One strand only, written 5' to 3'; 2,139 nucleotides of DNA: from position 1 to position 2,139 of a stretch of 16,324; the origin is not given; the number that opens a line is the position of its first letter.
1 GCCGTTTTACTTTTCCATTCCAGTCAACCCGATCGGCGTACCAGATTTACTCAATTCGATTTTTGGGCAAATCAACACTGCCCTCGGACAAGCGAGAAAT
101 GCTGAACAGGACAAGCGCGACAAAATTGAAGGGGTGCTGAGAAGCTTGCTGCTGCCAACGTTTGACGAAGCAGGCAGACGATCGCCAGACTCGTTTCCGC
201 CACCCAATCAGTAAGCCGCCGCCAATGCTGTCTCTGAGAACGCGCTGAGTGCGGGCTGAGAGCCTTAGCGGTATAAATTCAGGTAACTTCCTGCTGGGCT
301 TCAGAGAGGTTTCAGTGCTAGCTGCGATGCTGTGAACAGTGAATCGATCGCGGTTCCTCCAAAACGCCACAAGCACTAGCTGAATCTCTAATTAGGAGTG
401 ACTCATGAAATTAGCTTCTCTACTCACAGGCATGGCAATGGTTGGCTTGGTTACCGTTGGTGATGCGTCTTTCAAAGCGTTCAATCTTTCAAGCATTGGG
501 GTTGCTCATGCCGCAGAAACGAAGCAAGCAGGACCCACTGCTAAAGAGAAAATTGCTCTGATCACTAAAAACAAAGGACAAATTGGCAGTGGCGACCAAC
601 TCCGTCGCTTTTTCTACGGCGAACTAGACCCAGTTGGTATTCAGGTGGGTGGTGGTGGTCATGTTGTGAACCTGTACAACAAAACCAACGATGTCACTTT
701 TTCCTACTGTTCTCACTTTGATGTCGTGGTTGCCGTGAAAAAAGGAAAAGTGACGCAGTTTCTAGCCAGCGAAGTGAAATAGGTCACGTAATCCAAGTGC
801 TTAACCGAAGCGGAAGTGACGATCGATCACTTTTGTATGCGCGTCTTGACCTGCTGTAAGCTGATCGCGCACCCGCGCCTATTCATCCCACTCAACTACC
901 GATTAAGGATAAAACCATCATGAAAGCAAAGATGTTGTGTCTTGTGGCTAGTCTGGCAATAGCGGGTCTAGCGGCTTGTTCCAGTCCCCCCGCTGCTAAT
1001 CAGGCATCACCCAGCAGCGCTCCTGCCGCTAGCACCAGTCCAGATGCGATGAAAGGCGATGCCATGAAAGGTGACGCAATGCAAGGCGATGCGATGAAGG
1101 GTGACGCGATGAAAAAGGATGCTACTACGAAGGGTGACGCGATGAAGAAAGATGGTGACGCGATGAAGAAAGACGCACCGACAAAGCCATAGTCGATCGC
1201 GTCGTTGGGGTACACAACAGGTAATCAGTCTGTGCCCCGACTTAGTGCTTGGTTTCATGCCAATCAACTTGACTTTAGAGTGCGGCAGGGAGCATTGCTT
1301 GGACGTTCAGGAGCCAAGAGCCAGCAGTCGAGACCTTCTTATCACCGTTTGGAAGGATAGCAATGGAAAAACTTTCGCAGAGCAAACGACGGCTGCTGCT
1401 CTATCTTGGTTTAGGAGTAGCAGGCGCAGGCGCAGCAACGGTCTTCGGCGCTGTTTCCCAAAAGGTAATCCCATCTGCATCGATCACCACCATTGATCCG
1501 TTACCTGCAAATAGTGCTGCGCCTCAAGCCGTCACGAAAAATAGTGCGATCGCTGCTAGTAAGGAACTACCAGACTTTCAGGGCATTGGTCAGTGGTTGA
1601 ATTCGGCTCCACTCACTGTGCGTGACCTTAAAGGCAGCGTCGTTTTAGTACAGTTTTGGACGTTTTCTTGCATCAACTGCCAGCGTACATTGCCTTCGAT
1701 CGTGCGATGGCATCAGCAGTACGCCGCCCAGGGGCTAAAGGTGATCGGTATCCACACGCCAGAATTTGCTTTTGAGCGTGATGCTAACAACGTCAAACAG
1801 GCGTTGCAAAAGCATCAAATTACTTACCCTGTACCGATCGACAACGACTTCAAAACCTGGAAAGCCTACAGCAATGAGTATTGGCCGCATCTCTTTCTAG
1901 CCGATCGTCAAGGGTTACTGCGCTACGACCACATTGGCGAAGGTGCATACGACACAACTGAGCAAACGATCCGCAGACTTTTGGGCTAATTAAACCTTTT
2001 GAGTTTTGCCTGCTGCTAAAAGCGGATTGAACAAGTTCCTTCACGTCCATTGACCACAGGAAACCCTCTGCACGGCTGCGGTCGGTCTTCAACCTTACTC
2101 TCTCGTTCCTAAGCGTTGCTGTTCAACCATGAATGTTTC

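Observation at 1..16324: Near-total absence of GGCC: one site in 16.3 kb, versus about twenty CCGG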

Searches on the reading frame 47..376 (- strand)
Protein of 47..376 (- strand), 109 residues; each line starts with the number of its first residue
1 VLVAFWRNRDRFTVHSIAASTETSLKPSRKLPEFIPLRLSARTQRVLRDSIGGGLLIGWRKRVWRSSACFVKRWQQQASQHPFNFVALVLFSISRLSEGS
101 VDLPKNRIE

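Call 9: search_protein_families(library=pfam, proteins=[window:47-376:-], max_evalue=0.01)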
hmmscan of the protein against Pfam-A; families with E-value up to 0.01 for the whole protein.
window:47-376:- (109 aa): 0 families

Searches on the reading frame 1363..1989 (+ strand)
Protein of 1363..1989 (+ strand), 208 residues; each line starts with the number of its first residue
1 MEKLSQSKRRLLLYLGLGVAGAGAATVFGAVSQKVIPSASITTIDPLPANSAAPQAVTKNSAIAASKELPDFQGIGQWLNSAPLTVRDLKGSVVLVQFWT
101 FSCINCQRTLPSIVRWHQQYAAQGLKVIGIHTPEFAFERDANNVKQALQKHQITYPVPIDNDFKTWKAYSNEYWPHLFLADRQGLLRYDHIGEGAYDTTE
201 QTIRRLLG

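Call 3: search_protein_families(library=pfam, proteins=[window:1363-1989:+])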
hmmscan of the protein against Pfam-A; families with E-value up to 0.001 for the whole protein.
window:1363-1989:+ (208 aa): 3 families
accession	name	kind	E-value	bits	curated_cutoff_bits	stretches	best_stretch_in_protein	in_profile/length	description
PF00578.27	AhpC-TSA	-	2.1e-14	53.9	26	1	67-188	3-123/124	AhpC/TSA family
PF08534.16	Redoxin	-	1.4e-11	44.8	26.6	1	65-195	2-137/148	Redoxin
PF13905.12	Thioredoxin_8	-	1.1e-07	32.5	27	1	91-184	1-92/94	Thioredoxin-like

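Call 32: find_homologous_proteins(query=window:1363-1989:+)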
Query window:1363-1989:+ (208 aa): 1926 proteins with E <= 0.001 among 2922 candidates; the best 120 are listed.
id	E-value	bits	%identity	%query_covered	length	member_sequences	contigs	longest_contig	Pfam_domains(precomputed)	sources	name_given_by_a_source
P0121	3.9e-136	469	100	100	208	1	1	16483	PF08534.17,PF13905.13,PF00578.28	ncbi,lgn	-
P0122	2.1e-113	395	82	100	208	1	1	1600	PF08534.17,PF13905.13,PF00578.28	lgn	-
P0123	5.9e-113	394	83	100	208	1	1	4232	PF08534.17,PF13905.13,PF00578.28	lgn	-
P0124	2.4e-109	382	80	100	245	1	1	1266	PF08534.17,PF13905.13,PF00578.28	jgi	jgi:thiol-disulfide isomerase/thioredoxin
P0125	9.5e-109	380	81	100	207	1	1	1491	PF08534.17,PF13905.13,PF00578.28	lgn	-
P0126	3.9e-108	378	80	100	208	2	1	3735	PF08534.17,PF13905.13,PF00578.28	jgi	jgi:thiol-disulfide isomerase/thioredoxin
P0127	6.0e-108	377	79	100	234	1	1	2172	PF08534.17,PF13905.13,PF00578.28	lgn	-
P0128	1.0e-105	370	78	100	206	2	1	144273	PF08534.17,PF13905.13,PF00578.28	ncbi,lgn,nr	ncbi:MAG: thioredoxin family protein [Tildeniella nuda ZEHNDER 1965/U140]|nr:thioredoxin family prot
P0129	2.7e-105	369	78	100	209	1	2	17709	PF08534.17,PF13905.13,PF00578.28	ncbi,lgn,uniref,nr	ncbi:thioredoxin family protein [Stenomitos frigidus]|uniref:Redoxin n=1 Tax=Stenomitos frigidus ULC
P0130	1.9e-104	366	77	100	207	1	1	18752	PF08534.17,PF13905.13,PF00578.28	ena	-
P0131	2.4e-104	365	79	100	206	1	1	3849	PF08534.17,PF13905.13,PF00578.28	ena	-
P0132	2.3e-102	359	76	100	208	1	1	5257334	PF08534.17,PF13905.13,PF00578.28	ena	-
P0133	5.1e-102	358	71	99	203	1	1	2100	PF08534.17,PF13905.13,PF00578.28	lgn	-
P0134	2.0e-101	356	76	86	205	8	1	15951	PF08534.17,PF13905.13,PF00578.28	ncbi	-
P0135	3.5e-101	355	77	100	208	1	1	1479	PF08534.17,PF13905.13,PF00578.28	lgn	-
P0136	7.7e-101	354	74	100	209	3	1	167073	PF08534.17,PF13905.13,PF00578.28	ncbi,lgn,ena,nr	ncbi:MAG: thioredoxin family protein [Stenomitos rutilans HA7619-LM2]|nr:thioredoxin family protein 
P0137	1.9e-100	353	73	92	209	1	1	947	PF08534.17,PF13905.13,PF00578.28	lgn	-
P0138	2.0e-99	349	74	86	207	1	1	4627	PF08534.17,PF13905.13,PF00578.28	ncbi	-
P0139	2.6e-99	349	73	100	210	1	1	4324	PF08534.17,PF13905.13,PF00578.28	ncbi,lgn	ncbi:MAG: thioredoxin family protein [Kovacikia sp.]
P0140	5.5e-99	348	78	84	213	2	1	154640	PF08534.17,PF13905.13,PF00578.28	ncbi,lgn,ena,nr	ncbi:MAG: thioredoxin family protein [Lyngbya sp. HA4199-MV5]|nr:thioredoxin family protein [Lyngbya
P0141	4.4e-98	345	74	98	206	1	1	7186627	PF08534.17,PF13905.13,PF00578.28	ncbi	ncbi:MAG: thioredoxin family protein [Leptolyngbya sp. BL-A-14]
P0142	1.6e-97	343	71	100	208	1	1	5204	PF08534.17,PF13905.13,PF00578.28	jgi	-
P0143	2.4e-97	343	72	100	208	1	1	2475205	PF08534.17,PF13905.13,PF00578.28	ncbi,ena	-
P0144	8.4e-97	341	70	100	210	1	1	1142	PF08534.17,PF13905.13,PF00578.28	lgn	-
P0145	1.3e-96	340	71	100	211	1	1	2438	PF08534.17,PF13905.13,PF00578.28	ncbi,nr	ncbi:MAG: thioredoxin family protein [Cyanobacteria bacterium CAN_BIN43]|nr:thioredoxin family prote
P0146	1.4e-96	340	72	100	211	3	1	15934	PF08534.17,PF13905.13,PF00578.28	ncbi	-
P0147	6.1e-96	338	71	100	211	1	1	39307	PF08534.17,PF13905.13,PF00578.28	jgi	jgi:thiol-disulfide isomerase/thioredoxin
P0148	1.3e-95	337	72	100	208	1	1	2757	PF08534.17,PF13905.13,PF00578.28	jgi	jgi:thiol-disulfide isomerase/thioredoxin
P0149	1.5e-95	337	70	98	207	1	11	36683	PF08534.17,PF13905.13,PF00578.28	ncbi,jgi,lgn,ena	-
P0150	2.3e-95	336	70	100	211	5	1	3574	PF08534.17,PF13905.13,PF00578.28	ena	-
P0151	8.9e-95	334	71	100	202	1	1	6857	PF08534.17,PF13905.13,PF00578.28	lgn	-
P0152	1.2e-94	334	71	100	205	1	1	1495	PF08534.17,PF13905.13,PF00578.28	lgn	-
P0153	1.8e-94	333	68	100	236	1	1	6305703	PF08534.17,PF13905.13,PF00578.28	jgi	jgi:thiol-disulfide isomerase/thioredoxin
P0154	2.1e-94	333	73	100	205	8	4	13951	PF08534.17,PF13905.13,PF00578.28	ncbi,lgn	-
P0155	2.4e-94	333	70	100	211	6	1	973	PF08534.17,PF13905.13,PF00578.28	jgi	jgi:thiol-disulfide isomerase/thioredoxin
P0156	2.5e-94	333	70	100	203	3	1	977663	PF08534.17,PF13905.13,PF00578.28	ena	-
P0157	4.5e-94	332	71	100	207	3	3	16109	PF08534.17,PF13905.13,PF00578.28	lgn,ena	-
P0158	5.8e-94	332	70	100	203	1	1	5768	PF08534.17,PF13905.13,PF00578.28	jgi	jgi:thiol-disulfide isomerase/thioredoxin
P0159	6.5e-94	331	70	88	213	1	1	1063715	PF08534.17,PF13905.13,PF00578.28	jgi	jgi:thiol-disulfide isomerase/thioredoxin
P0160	6.7e-94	331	70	100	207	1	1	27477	PF08534.17,PF13905.13,PF00578.28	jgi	-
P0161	7.4e-94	331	72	88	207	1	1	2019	PF08534.17,PF13905.13,PF00578.28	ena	-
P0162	7.5e-94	331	70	100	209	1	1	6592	PF08534.17,PF13905.13,PF00578.28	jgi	jgi:thiol-disulfide isomerase/thioredoxin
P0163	8.3e-94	331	70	100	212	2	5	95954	PF08534.17,PF13905.13,PF00578.28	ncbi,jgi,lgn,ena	-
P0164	1.1e-93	331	70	100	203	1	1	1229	PF08534.17,PF13905.13,PF00578.28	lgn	-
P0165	1.8e-93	330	70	100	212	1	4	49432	PF08534.17,PF13905.13,PF00578.28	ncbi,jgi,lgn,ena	-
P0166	2.5e-93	329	68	100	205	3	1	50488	PF08534.17,PF13905.13,PF00578.28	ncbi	-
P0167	3.4e-93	329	71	100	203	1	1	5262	PF08534.17,PF13905.13,PF00578.28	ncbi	-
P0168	6.2e-93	328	68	100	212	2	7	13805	PF08534.17,PF13905.13,PF00578.28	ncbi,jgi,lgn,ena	-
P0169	7.4e-93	328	68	100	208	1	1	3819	PF08534.17,PF13905.13,PF00578.28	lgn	-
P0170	8.7e-93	328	68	100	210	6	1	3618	PF08534.17,PF13905.13,PF00578.28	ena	-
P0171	1.7e-92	327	69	100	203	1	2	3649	PF08534.17,PF13905.13,PF00578.28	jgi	jgi:thiol-disulfide isomerase/thioredoxin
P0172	2.1e-92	326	70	100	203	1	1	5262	PF08534.17,PF13905.13,PF00578.28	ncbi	-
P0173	2.2e-92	326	68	100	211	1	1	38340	PF08534.17,PF13905.13,PF00578.28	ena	-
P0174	5.1e-92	325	70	100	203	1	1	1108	PF08534.17,PF13905.13,PF00578.28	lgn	-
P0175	6.7e-92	325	70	100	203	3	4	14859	PF08534.17,PF13905.13,PF00578.28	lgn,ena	-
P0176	7.8e-92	325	71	88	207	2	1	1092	PF08534.17,PF13905.13,PF00578.28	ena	-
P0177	9.6e-92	324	69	100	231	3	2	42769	PF08534.17,PF13905.13,PF00578.28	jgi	jgi:thiol-disulfide isomerase/thioredoxin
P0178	2.5e-91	323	67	100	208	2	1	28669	PF08534.17,PF13905.13,PF00578.28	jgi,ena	jgi:thiol-disulfide isomerase/thioredoxin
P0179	3.8e-91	322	68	100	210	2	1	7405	PF08534.17,PF13905.13,PF00578.28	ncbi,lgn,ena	-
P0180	4.2e-91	322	69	100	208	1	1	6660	PF08534.17,PF13905.13,PF00578.28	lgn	-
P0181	4.8e-91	322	69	100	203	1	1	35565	PF08534.17,PF13905.13,PF00578.28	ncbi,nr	ncbi:thioredoxin family protein [Cyanobacteria bacterium FACHB-63]|nr:thioredoxin family protein [Cy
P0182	5.6e-91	322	66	100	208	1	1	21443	PF08534.17,PF13905.13,PF00578.28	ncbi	-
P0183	5.7e-91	322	69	100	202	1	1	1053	PF08534.17,PF13905.13,PF00578.28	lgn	-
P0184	6.5e-91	322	69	100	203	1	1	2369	PF08534.17,PF13905.13,PF00578.28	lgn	-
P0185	7.1e-91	321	68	100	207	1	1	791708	PF08534.17,PF13905.13,PF00578.28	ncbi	-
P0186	8.4e-91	321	68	100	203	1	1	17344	PF08534.17,PF13905.13,PF00578.28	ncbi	-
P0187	1.2e-90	321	66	100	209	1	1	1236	PF08534.17,PF13905.13,PF00578.28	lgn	-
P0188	1.3e-90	321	67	100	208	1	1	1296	PF08534.17,PF13905.13,PF00578.28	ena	-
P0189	2.1e-90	320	68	100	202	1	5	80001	PF08534.17,PF13905.13,PF00578.28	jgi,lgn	jgi:thiol-disulfide isomerase/thioredoxin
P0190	2.2e-90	320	69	100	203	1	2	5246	PF08534.17,PF13905.13,PF00578.28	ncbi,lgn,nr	ncbi:MAG: thioredoxin family protein [Tatlockia sp.]|nr:thioredoxin family protein [Tatlockia sp.]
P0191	2.6e-90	320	69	91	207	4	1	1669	PF08534.17,PF13905.13,PF00578.28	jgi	jgi:thiol-disulfide isomerase/thioredoxin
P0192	2.6e-90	320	69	100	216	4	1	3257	PF08534.17,PF13905.13,PF00578.28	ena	-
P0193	3.1e-90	319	68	91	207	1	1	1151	PF08534.17,PF13905.13,PF00578.28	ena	-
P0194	3.2e-90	319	67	100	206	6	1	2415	PF08534.17,PF13905.13,PF00578.28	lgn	-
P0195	3.7e-90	319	70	94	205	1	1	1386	PF08534.17,PF13905.13,PF00578.28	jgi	jgi:thiol-disulfide isomerase/thioredoxin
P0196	3.9e-90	319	69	100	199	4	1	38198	PF08534.17,PF13905.13,PF00578.28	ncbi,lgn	-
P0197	4.0e-90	319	68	100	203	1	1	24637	PF08534.17,PF13905.13,PF00578.28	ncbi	-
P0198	4.5e-90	319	67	100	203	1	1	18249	PF08534.17,PF13905.13,PF00578.28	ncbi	-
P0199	4.7e-90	319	72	83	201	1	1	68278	PF08534.17,PF13905.13,PF00578.28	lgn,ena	-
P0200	6.1e-90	318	69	97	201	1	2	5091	PF08534.17,PF13905.13,PF00578.28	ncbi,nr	ncbi:MAG: thioredoxin family protein [Nostocaceae cyanobacterium]|nr:thioredoxin family protein [Nos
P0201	6.8e-90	318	68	100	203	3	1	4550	PF08534.17,PF13905.13,PF00578.28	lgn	-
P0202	7.7e-90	318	69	97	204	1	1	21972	PF08534.17,PF13905.13,PF00578.28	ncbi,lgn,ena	-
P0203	9.0e-90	318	65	100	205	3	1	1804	PF08534.17,PF13905.13,PF00578.28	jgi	jgi:thiol-disulfide isomerase/thioredoxin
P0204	9.3e-90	318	67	100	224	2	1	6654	PF08534.17,PF13905.13,PF00578.28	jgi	jgi:thiol-disulfide isomerase/thioredoxin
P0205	9.4e-90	318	66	100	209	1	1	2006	PF08534.17,PF13905.13,PF00578.28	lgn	-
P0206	1.0e-89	318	66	100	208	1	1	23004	PF08534.17,PF13905.13,PF00578.28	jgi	jgi:thiol-disulfide isomerase/thioredoxin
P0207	1.4e-89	317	69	97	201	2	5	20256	PF08534.17,PF13905.13,PF00578.28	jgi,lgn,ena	-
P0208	1.6e-89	317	68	100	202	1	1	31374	PF08534.17,PF13905.13,PF00578.28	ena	-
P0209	1.8e-89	317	66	100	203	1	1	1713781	PF08534.17,PF13905.13,PF00578.28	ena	-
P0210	2.1e-89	317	69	100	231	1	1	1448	PF08534.17,PF13905.13,PF00578.28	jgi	jgi:thiol-disulfide isomerase/thioredoxin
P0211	2.2e-89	317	77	78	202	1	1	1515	PF08534.17,PF13905.13,PF00578.28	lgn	-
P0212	2.3e-89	317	67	100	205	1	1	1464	PF08534.17,PF13905.13,PF00578.28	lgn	-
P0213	2.4e-89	316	67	100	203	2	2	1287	PF08534.17,PF13905.13,PF00578.28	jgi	jgi:thiol-disulfide isomerase/thioredoxin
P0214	3.1e-89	316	69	97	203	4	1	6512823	PF08534.17,PF13905.13,PF00578.28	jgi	jgi:thiol-disulfide isomerase/thioredoxin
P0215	3.2e-89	316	68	100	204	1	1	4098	PF08534.17,PF13905.13,PF00578.28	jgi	-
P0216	4.2e-89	316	67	100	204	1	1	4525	PF08534.17,PF13905.13,PF00578.28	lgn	-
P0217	4.2e-89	316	70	97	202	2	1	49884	PF08534.17,PF13905.13,PF00578.28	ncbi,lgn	-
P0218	5.7e-89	315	67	100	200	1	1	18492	PF08534.17,PF13905.13,PF00578.28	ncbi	-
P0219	5.7e-89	315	67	100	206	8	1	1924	PF08534.17,PF13905.13,PF00578.28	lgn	-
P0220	6.0e-89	315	66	100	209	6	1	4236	PF08534.17,PF13905.13,PF00578.28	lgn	-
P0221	6.9e-89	315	65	100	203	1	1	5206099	PF08534.17,PF13905.13,PF00578.28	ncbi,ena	-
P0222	1.0e-88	314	66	100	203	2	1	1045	PF08534.17,PF13905.13,PF00578.28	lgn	-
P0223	1.1e-88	314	68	100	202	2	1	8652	PF08534.17,PF13905.13,PF00578.28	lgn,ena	-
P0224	1.4e-88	314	68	100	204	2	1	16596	PF08534.17,PF13905.13,PF00578.28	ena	-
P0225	1.7e-88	314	66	100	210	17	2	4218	PF08534.17,PF13905.13,PF00578.28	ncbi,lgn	-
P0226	1.8e-88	314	65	100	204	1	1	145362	PF08534.17,PF13905.13,PF00578.28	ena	-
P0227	3.5e-88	313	69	100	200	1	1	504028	PF08534.17,PF13905.13,PF00578.28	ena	-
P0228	3.9e-88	312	67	100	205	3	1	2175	PF08534.17,PF13905.13,PF00578.28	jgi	jgi:thiol-disulfide isomerase/thioredoxin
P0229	4.7e-88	312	69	100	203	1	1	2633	PF08534.17,PF13905.13,PF00578.28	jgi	jgi:thiol-disulfide isomerase/thioredoxin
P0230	4.8e-88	312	65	100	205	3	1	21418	PF08534.17,PF00578.28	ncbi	-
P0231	4.9e-88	312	67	100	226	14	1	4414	PF08534.17,PF13905.13,PF00578.28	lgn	-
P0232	5.5e-88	312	67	100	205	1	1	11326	PF08534.17,PF13905.13,PF00578.28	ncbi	-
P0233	6.1e-88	312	66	100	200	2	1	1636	PF08534.17,PF13905.13,PF00578.28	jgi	jgi:thiol-disulfide isomerase/thioredoxin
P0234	6.1e-88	312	66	100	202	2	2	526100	PF08534.17,PF13905.13,PF00578.28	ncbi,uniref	ncbi:thioredoxin family protein [Leptolyngbya sp. AN03gr2]|uniref:thioredoxin family protein n=1 Tax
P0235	7.3e-88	312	63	100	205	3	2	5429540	PF08534.17,PF13905.13,PF00578.28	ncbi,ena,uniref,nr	ncbi:thioredoxin family protein [Pleurocapsa sp. FMAR1]|uniref:thioredoxin family protein n=1 Tax=Pl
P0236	7.3e-88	312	68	93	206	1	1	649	PF08534.17,PF13905.13,PF00578.28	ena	-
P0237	7.7e-88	312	69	96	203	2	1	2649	PF08534.17,PF13905.13,PF00578.28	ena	-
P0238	7.7e-88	312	65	100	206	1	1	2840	PF08534.17,PF13905.13,PF00578.28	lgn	-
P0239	8.1e-88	311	67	100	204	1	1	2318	PF08534.17,PF13905.13,PF00578.28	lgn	-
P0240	8.1e-88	311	66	100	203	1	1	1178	PF08534.17,PF13905.13,PF00578.28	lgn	-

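Call 34: find_encoding_contigs(protein=P0121, flank=10000, max_places=4)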
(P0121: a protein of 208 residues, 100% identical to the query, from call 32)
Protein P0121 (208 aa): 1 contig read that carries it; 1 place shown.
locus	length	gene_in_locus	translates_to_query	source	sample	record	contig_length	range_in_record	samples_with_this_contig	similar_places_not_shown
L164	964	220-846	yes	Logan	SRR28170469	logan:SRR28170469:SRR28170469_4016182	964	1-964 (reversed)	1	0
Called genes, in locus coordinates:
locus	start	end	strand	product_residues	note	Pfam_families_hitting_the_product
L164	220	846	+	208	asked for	PF00578:AhpC-TSA, PF08534:Redoxin, PF13905:Thioredoxin_8 (weak)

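Call 50: find_encoding_contigs(protein=P0128, flank=10000, max_places=2)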
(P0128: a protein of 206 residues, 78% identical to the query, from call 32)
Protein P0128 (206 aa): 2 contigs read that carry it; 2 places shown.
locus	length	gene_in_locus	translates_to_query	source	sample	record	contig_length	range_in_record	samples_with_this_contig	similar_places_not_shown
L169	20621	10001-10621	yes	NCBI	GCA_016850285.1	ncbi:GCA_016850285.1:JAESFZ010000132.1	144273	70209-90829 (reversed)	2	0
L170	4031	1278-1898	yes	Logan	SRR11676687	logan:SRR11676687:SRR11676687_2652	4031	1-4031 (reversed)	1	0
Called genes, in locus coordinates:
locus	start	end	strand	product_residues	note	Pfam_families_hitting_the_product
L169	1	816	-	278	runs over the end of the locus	PF00590:TP_methylase, PF23016:RsmI_C (weak)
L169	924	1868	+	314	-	PF00294:PfkB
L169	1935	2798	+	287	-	PF00459:Inositol_P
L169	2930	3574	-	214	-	PF13489:Methyltransf_23 (weak), PF08242:Methyltransf_12 (weak), PF08241:Methyltransf_11, PF13649:Methyltransf_25 (weak), PF13847:Methyltransf_31 (weak)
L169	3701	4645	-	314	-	-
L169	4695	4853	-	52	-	-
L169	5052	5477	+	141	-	PF13384:HTH_23, PF13518:HTH_28 (weak), PF13551:HTH_29, PF13565:HTH_32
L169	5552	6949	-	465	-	PF01336:tRNA_anti-codon, PF00152:tRNA-synt_2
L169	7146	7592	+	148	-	-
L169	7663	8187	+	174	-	PF00186:DHFR_1 (weak), PF01872:RibD_C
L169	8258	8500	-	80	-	PF20547:DUF6761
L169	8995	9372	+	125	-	-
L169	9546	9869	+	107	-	-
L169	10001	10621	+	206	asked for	PF00578:AhpC-TSA, PF08534:Redoxin, PF13905:Thioredoxin_8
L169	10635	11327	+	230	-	PF02683:DsbD_TM, PF13386:DsbD_2 (weak)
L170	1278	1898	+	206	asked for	PF00578:AhpC-TSA, PF08534:Redoxin, PF13905:Thioredoxin_8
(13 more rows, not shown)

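Call 51: find_encoding_contigs(protein=P0140, flank=10000, max_places=2)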
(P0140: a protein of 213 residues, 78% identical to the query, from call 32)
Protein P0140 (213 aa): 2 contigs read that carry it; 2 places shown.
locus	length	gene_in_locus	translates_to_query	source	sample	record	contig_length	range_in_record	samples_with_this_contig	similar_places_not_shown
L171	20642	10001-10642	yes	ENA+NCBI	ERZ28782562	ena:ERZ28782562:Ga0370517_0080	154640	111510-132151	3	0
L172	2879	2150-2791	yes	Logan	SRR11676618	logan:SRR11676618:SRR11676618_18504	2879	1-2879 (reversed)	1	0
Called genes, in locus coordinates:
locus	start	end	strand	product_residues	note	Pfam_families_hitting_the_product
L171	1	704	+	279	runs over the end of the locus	PF00487:FA_desaturase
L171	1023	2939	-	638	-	PF05226:CHASE2, PF00211:Guanylate_cyc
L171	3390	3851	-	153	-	-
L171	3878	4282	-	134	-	-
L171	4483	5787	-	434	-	-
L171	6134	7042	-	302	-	PF20030:bpMoxR, PF01078:Mg_chelatase (faint), PF00004:AAA (weak), PF07726:AAA_3, PF07728:AAA_5, PF17863:AAA_lid_2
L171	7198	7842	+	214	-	PF07099:DUF1361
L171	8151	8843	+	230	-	-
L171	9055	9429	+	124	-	-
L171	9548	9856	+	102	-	-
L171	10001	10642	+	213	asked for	PF00578:AhpC-TSA, PF08534:Redoxin, PF13905:Thioredoxin_8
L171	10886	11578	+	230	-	PF02683:DsbD_TM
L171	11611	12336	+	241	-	PF01625:PMSR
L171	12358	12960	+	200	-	PF01292:Ni_hydr_CYTB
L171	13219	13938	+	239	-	PF00174:Oxidored_molyb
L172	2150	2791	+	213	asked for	PF00578:AhpC-TSA, PF08534:Redoxin, PF13905:Thioredoxin_8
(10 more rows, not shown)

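Call 52: find_encoding_contigs(protein=P0132, flank=10000, max_places=2)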
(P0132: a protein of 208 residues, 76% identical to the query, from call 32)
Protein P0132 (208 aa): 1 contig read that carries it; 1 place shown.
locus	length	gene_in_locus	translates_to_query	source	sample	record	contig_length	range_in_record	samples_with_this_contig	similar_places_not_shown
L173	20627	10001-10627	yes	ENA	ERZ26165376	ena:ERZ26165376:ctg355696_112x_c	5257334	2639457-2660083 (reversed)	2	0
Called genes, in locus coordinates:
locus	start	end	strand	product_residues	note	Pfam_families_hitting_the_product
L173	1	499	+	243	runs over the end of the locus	-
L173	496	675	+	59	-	PF12833:HTH_18, PF00165:HTH_AraC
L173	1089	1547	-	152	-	PF05685:Uma2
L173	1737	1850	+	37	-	-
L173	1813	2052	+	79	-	-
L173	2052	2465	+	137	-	PF13470:PIN_3, PF10130:PIN_2 (weak)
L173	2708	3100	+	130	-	PF14200:RicinB_lectin_2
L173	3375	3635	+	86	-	-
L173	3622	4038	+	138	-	PF01850:PIN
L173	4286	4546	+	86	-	-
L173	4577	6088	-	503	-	PF00370:FGGY_N, PF02782:FGGY_C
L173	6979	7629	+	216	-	PF07099:DUF1361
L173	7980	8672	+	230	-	-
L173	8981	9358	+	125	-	-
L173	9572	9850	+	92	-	-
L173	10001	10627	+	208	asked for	PF08534:Redoxin, PF00578:AhpC-TSA, PF13905:Thioredoxin_8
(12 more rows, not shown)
